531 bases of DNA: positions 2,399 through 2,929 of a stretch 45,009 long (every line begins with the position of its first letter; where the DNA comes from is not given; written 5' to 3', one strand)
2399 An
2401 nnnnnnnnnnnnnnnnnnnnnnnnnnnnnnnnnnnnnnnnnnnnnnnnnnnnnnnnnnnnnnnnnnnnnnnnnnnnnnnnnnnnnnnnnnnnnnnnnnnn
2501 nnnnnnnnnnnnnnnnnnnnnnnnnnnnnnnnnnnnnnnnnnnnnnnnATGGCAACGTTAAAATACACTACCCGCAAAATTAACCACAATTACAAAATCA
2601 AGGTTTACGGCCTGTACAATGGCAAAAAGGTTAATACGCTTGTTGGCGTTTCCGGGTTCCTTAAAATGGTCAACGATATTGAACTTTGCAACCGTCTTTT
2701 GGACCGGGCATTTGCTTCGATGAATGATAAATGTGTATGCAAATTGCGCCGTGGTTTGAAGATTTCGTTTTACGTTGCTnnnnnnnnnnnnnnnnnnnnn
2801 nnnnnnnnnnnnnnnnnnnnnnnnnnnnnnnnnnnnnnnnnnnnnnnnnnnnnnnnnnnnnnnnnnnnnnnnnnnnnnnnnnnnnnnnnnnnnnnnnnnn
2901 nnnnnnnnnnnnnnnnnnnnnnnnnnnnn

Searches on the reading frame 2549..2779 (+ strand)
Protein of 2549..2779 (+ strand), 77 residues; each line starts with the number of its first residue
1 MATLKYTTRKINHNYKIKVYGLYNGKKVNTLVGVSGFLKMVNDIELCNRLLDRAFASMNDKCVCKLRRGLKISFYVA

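Call 25: find_related_loci(query=window:2549-2779:+, collection=viral_contigs, flank=4000)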
Query window:2549-2779:+ (77 aa) in viral_contigs; peptide patterns used: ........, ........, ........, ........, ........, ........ (x = any residue, [..] = any of these).
179 stretches matched a pattern; 146 encode a relative of the query (tblastn E <= 1e-3); the best 80 are kept; 80 distinct loci.
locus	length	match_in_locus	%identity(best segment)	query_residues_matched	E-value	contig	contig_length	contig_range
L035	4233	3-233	87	1-77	4e-42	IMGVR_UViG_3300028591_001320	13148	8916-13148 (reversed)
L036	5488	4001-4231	87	1-77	5e-42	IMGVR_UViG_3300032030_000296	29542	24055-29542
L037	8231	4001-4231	84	1-77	5e-40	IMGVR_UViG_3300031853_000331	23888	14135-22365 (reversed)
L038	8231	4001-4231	86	1-77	5e-40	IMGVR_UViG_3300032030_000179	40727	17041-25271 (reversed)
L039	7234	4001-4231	86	1-77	1e-39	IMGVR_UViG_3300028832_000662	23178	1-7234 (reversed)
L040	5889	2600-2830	86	1-77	1e-39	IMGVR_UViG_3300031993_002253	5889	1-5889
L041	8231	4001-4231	83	1-77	2e-39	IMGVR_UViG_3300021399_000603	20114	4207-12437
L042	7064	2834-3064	83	1-77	4e-39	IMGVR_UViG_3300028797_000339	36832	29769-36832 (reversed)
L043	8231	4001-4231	81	1-77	6e-39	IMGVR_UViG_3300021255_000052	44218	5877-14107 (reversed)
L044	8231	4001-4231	83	1-77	6e-39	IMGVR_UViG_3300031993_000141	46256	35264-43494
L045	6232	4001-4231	79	1-77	7e-39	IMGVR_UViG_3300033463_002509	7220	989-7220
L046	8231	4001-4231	79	1-77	7e-39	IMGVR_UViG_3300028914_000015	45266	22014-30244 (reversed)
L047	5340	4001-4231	79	1-77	2e-38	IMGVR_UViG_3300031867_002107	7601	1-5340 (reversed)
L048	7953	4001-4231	79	1-77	2e-38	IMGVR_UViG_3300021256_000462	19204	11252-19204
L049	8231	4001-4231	81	1-77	3e-38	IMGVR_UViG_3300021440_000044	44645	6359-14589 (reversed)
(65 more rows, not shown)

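Call 29: search_protein_families(library=phrogs, proteins=[window:2549-2779:+], max_evalue=0.001)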
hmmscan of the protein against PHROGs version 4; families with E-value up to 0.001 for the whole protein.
window:2549-2779:+ (77 aa): 1 family
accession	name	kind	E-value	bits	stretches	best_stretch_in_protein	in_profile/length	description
phrog_32997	-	unknown function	4.2e-29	101.6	1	3-76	8-81/82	-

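Call 49: search_protein_families(library=pfam, proteins=[window:2549-2779:+], max_evalue=0.01)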
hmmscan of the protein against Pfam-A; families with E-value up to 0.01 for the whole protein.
window:2549-2779:+ (77 aa): 0 families

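Call 69: find_homologous_proteins(query=window:2549-2779:+, max_evalue=0.001)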
Query seq(77 aa) (77 aa): 1199 proteins with E <= 0.001 among 1199 candidates; the best 120 are listed.
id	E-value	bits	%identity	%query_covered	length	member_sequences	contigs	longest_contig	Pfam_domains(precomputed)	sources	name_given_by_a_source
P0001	4.7e-43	162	70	99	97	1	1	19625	-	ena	-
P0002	9.5e-43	161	97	100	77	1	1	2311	-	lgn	-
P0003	1.3e-38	148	88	100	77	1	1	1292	-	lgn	-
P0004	1.4e-38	148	91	100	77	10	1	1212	-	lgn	-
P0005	1.6e-38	148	90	100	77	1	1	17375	-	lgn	-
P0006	2.7e-38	147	88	100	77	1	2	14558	-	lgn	-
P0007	3.9e-38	146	88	100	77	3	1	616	-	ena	-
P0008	4.0e-38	146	88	100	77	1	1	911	-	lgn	-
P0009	5.1e-38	146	88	100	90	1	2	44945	-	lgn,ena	-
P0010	5.5e-38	146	90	100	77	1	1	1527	-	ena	-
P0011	5.9e-38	146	88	100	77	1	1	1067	-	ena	-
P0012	6.0e-38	146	90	100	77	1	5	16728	-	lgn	-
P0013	6.7e-38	146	88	100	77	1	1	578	-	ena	-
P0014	6.8e-38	146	88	100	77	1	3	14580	-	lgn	-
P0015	7.3e-38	145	90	100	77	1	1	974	-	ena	-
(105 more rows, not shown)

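Call 75: predict_structure(alignment_id=A3)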
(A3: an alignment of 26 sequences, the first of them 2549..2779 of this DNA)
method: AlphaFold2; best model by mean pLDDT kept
length: 77 residues; sequences in the alignment: 26
mean_pLDDT: 58.6   pTM: 0.40
mean pLDDT of the five models: 58.6, 56.0, 53.1, 51.1, 47.8
residues with pLDDT >= 90: 0; 70-90: 6; 50-70: 62; < 50: 9
segments of 3 or more residues with pLDDT < 50: 75-77
pLDDT, mean of each block of 10 residues (from residue 1): 54 59 59 60 69 63 52 52
secondary structure, 60 per line:
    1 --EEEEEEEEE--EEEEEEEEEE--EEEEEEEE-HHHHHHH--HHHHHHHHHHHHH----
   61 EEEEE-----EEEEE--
elements in order: E3-11 E14-23 E26-33 H35-41 H44-56 E61-65 E71-75
